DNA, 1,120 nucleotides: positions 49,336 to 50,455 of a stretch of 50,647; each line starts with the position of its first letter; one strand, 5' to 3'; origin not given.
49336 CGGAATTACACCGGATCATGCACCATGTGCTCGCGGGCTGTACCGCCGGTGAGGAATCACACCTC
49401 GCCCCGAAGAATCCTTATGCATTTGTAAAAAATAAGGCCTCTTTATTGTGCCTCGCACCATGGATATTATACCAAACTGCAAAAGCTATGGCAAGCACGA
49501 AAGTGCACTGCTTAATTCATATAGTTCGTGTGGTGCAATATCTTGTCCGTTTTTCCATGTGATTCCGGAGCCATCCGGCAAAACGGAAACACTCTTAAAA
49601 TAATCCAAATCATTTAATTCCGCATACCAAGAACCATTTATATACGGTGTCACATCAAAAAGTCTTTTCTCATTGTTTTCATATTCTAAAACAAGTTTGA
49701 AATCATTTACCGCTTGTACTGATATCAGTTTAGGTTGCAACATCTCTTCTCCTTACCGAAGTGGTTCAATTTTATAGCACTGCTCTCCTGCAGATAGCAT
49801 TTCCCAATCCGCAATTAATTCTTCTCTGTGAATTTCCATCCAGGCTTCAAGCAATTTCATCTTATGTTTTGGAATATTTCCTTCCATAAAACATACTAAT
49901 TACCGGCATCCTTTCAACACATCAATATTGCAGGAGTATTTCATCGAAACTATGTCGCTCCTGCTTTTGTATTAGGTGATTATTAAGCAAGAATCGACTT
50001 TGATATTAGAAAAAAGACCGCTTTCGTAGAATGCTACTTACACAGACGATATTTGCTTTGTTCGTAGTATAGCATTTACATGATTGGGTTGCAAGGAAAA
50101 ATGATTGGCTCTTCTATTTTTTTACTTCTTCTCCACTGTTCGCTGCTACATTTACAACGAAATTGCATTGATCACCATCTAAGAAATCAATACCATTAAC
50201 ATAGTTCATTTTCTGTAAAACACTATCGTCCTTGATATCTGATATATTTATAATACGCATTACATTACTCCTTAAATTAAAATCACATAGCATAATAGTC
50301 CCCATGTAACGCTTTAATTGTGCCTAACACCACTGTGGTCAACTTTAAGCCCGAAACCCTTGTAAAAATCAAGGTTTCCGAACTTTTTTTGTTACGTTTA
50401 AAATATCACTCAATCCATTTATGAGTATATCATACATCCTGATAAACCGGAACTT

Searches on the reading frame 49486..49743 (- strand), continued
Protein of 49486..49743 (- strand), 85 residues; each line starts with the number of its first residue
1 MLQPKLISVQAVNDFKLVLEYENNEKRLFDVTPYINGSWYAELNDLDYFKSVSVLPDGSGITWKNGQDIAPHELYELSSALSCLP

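Call 37: find_encoding_contigs(protein=P0007, flank=3000, max_places=5)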
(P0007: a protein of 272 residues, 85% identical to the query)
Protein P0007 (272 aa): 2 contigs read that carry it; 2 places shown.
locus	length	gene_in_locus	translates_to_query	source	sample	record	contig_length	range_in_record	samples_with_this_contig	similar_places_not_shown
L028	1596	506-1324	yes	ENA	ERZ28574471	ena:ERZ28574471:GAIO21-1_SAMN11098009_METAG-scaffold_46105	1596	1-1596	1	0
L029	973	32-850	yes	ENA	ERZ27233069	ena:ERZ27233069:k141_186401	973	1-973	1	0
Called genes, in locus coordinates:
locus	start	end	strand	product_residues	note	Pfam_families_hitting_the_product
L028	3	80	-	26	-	?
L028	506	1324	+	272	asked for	PF12784:PDDEXK_2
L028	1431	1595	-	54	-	?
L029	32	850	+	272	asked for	PF12784:PDDEXK_2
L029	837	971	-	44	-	?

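Call 38: find_encoding_contigs(protein=P0006, flank=3000, max_places=5)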
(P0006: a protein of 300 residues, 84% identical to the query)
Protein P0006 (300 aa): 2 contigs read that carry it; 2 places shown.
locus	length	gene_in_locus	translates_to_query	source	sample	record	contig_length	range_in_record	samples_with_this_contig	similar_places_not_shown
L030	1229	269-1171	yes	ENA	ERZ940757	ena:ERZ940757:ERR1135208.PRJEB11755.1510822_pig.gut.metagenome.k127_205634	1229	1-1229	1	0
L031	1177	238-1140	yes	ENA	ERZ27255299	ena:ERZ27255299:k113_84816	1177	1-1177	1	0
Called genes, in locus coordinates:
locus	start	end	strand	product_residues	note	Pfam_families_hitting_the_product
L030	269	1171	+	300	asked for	PF12784:PDDEXK_2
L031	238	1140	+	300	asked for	PF12784:PDDEXK_2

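Call 71: search_protein_families(library=pfam, proteins=[L032:5594-6505:+], max_evalue=1)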
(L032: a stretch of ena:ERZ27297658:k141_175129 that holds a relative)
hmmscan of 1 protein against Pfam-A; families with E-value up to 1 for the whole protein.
L032:5594-6505:+ (304 aa): 3 families
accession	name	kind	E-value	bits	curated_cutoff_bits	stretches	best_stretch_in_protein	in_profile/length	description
PF01029.23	NusB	-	0.029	15.2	23.1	1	164-205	82-123/133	NusB family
PF11505.13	DUF3216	-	0.075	13.7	25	0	181-218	14-51/91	Protein of unknown function (DUF3216)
PF11574.13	Rpf1_C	-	0.29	12.4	21.2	0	250-284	28-62/88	Resuscitation-promoting factor Rpf1, C-terminal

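Call 72: search_protein_families(library=ncbifam, proteins=[L032:5594-6505:+], max_evalue=1)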
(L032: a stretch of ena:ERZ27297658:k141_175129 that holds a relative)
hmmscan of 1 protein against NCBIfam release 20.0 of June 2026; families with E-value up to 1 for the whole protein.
L032:5594-6505:+ (304 aa): 2 families
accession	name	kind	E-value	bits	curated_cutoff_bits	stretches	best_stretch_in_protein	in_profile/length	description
NF001223.0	PRK00202.1-1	equivalog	0.041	13.9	131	1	152-211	74-138/146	transcription antitermination factor NusB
TIGR01951.1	nusB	equivalog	0.063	13.6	88.35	1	164-207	78-121/131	transcription antitermination factor NusB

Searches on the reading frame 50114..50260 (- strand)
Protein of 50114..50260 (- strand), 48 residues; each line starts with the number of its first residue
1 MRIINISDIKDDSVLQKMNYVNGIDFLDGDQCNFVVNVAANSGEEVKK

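Call 32: search_protein_families(library=ncbifam, proteins=[window:50114-50260:-], max_evalue=0.1)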
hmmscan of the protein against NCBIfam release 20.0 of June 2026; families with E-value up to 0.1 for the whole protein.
window:50114-50260:- (48 aa): 0 families

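Call 34: search_protein_families(library=padloc, proteins=[window:50114-50260:-], max_evalue=0.01)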
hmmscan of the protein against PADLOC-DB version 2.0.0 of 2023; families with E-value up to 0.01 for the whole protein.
window:50114-50260:- (48 aa): 0 families

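Call 35: search_protein_families(library=pfam, proteins=[window:50114-50260:-], max_evalue=0.1)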
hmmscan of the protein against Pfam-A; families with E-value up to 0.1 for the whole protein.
window:50114-50260:- (48 aa): 0 families

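Call 66: find_homologous_proteins(query=window:50114-50260:-, max_evalue=0.001)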
Query window:50114-50260:- (48 aa): 1 proteins with E <= 0.001 among 1 candidates.
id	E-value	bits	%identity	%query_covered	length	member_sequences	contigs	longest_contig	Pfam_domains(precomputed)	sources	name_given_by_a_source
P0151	4.4e-23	96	100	100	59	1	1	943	-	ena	-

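Call 71: search_protein_families(library=pfam, proteins=[L032:5594-6505:+], max_evalue=1)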
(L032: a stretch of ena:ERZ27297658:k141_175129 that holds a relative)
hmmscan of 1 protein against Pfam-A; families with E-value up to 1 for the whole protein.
L032:5594-6505:+ (304 aa): 3 families
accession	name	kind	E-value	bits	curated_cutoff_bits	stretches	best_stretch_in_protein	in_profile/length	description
PF01029.23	NusB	-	0.029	15.2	23.1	1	164-205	82-123/133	NusB family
PF11505.13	DUF3216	-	0.075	13.7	25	0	181-218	14-51/91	Protein of unknown function (DUF3216)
PF11574.13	Rpf1_C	-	0.29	12.4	21.2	0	250-284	28-62/88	Resuscitation-promoting factor Rpf1, C-terminal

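Call 72: search_protein_families(library=ncbifam, proteins=[L032:5594-6505:+], max_evalue=1)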
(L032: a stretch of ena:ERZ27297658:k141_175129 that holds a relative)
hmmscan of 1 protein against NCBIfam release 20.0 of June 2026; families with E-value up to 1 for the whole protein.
L032:5594-6505:+ (304 aa): 2 families
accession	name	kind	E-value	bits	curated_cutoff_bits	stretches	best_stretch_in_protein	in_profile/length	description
NF001223.0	PRK00202.1-1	equivalog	0.041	13.9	131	1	152-211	74-138/146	transcription antitermination factor NusB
TIGR01951.1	nusB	equivalog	0.063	13.6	88.35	1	164-207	78-121/131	transcription antitermination factor NusB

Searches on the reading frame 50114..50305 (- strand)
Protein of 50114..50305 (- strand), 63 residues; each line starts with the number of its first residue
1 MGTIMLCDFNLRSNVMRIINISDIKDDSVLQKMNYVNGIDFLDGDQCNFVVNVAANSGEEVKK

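Call 9: find_encoding_contigs(protein=window:50114-50305:-, flank=10000, max_places=8)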
Protein window:50114-50305:- (63 aa): no gene with exactly this product is on record in the collection.
